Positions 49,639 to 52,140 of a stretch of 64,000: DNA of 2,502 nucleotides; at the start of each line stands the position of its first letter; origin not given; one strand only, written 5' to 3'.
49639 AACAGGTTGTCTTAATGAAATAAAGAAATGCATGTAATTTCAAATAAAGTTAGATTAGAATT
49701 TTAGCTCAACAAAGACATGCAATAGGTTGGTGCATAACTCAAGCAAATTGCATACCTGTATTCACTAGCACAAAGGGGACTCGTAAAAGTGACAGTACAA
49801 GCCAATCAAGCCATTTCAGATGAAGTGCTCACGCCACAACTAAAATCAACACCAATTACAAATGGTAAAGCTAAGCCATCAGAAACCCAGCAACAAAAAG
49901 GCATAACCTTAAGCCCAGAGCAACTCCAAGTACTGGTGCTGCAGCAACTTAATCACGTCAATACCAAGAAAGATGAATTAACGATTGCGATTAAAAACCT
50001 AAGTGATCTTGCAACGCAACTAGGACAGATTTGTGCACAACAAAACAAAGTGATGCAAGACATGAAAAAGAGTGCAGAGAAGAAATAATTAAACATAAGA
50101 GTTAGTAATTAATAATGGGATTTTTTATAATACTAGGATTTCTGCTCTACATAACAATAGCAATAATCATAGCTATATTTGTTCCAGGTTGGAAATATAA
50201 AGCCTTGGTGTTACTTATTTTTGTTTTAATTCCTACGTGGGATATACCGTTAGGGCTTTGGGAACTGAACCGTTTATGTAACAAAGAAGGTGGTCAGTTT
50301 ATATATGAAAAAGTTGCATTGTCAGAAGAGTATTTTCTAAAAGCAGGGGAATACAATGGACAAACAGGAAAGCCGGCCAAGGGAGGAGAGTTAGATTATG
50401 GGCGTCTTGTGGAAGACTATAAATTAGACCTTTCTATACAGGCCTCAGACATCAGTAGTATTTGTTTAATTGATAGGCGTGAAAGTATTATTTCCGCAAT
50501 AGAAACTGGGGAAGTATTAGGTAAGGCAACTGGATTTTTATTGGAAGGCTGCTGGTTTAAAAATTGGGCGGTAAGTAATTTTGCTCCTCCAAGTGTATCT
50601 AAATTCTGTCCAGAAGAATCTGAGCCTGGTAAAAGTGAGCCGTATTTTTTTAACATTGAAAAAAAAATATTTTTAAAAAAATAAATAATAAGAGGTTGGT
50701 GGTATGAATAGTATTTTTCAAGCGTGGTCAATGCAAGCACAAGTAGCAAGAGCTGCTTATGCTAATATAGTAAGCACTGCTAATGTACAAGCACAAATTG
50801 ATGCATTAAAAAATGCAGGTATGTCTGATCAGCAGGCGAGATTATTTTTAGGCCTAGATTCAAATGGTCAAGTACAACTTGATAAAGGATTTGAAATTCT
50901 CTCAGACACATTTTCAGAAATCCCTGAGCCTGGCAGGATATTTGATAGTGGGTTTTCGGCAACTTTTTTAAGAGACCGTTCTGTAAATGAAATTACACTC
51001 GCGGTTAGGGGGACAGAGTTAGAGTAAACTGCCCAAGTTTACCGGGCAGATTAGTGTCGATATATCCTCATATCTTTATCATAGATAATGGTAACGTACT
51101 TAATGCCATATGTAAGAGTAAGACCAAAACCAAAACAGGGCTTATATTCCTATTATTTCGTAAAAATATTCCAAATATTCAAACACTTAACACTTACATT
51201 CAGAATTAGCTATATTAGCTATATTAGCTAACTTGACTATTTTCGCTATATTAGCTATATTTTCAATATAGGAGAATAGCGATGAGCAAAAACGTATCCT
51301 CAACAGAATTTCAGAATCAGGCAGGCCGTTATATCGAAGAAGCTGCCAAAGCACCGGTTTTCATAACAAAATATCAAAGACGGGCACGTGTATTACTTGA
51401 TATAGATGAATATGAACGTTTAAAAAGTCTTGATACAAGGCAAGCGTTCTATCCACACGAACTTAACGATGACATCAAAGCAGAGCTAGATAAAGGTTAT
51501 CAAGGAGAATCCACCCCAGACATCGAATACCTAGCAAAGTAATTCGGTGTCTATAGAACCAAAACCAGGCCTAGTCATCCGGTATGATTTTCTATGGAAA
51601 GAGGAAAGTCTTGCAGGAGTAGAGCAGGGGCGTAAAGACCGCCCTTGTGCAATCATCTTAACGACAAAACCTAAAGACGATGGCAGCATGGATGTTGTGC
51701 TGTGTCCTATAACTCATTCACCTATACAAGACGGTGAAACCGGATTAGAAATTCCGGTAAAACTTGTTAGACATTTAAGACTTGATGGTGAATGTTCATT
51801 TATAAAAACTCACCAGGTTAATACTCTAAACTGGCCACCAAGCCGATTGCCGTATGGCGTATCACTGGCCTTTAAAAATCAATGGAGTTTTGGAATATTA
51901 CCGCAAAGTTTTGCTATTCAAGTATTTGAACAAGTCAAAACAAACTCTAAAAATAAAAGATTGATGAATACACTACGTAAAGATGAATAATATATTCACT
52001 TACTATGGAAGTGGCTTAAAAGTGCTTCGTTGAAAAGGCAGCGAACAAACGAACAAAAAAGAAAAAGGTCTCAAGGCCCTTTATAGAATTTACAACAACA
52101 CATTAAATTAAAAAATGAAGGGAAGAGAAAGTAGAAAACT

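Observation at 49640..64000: Tandem array of three paralogous three-gene cassettes next to an HlyB/HlyD secretion pair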

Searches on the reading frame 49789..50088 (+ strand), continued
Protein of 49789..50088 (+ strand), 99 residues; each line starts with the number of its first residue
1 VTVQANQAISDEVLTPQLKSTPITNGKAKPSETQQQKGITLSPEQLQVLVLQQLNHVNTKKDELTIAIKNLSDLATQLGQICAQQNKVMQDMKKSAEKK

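Call 72: search_solved_structures(query=A4, max_evalue=10, show_alignments=2)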
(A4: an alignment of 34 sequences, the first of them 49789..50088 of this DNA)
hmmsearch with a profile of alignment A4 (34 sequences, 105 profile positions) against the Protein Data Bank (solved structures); distinct sequences matched with E-value up to 10: 9.
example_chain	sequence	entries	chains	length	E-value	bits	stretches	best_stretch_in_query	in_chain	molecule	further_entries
6sj6_9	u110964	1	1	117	0.016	18.6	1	48-102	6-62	Ribosomal silencing factor RsfS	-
6sj5_A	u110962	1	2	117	0.016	18.6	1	48-102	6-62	Ribosomal silencing factor RsfS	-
6gbq_A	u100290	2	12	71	0.16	15.4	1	67-101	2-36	Polymerase cofactor VP35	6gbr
1vg5_A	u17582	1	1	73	0.88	13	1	29-70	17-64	rhomboid family protein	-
2fgg_A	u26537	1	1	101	1.3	12.4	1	57-80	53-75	Hypothetical protein Rv2632c/MT2708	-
3f57_A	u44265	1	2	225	1.4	12.3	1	64-97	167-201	Spectrin beta chain, erythrocyte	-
3edu_A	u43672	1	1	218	1.4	12.3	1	64-97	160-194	Spectrin beta chain, erythrocyte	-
3kbu_A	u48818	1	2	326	3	11.2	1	64-97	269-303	Spectrin beta chain, erythrocyte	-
3kbt_A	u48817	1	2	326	4.6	10.7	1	64-97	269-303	Spectrin beta chain, erythrocyte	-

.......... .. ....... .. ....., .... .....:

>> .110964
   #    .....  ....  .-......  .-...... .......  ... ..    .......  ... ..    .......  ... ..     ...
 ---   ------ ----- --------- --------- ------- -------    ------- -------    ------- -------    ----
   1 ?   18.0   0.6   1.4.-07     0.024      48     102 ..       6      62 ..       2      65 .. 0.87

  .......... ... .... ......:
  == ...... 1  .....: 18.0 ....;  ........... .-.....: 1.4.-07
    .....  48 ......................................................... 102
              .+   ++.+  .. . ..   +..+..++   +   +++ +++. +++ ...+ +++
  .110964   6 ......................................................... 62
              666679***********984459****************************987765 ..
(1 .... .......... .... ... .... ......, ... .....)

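Call 94: search_protein_families(library=phrogs, max_evalue=0.01, proteins=[window:49789-50088:+])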
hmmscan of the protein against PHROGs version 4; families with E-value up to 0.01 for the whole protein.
window:49789-50088:+ (99 aa): 0 families

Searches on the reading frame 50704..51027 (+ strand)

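Call 5: search_protein_families(library=pfam, max_evalue=0.1, proteins=[window:50704-51027:+])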
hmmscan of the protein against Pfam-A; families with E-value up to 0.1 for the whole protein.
window:50704-51027:+ (107 aa): 1 family
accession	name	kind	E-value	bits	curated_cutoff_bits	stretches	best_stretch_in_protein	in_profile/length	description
PF25317.1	SAM_SMF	-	0.031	15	27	1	27-53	31-57/65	SMF/DprA SAM domain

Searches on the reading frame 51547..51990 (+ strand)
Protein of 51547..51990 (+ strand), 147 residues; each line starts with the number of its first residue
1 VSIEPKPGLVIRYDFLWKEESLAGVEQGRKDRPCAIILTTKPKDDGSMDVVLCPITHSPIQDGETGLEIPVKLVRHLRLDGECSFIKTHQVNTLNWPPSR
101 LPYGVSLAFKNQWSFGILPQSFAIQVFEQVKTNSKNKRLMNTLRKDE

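Call 6: search_protein_families(library=pfam, max_evalue=0.01, proteins=[window:51547-51990:+])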
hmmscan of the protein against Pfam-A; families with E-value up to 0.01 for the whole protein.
window:51547-51990:+ (147 aa): 1 family
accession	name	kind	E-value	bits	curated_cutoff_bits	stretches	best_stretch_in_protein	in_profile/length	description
PF02452.23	PemK_toxin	-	0.0015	19.1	23.1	1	24-95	15-82/109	PemK-like, MazF-like toxin of type II toxin-antitoxin system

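Call 94: search_protein_families(library=phrogs, max_evalue=0.01, proteins=[window:51547-51990:+])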
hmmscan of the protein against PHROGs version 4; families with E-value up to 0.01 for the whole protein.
window:51547-51990:+ (147 aa): 1 family
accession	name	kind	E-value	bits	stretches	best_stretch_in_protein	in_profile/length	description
phrog_1936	-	moron, auxiliary metabolic gene and host takeover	0.00083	20.3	1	29-96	28-93/188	MazF-like growth inhibitor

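Call 95: search_protein_families(library=ncbifam, max_evalue=0.001, proteins=[window:51547-51990:+])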
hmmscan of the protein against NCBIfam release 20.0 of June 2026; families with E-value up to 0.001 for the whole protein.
window:51547-51990:+ (147 aa): 0 families
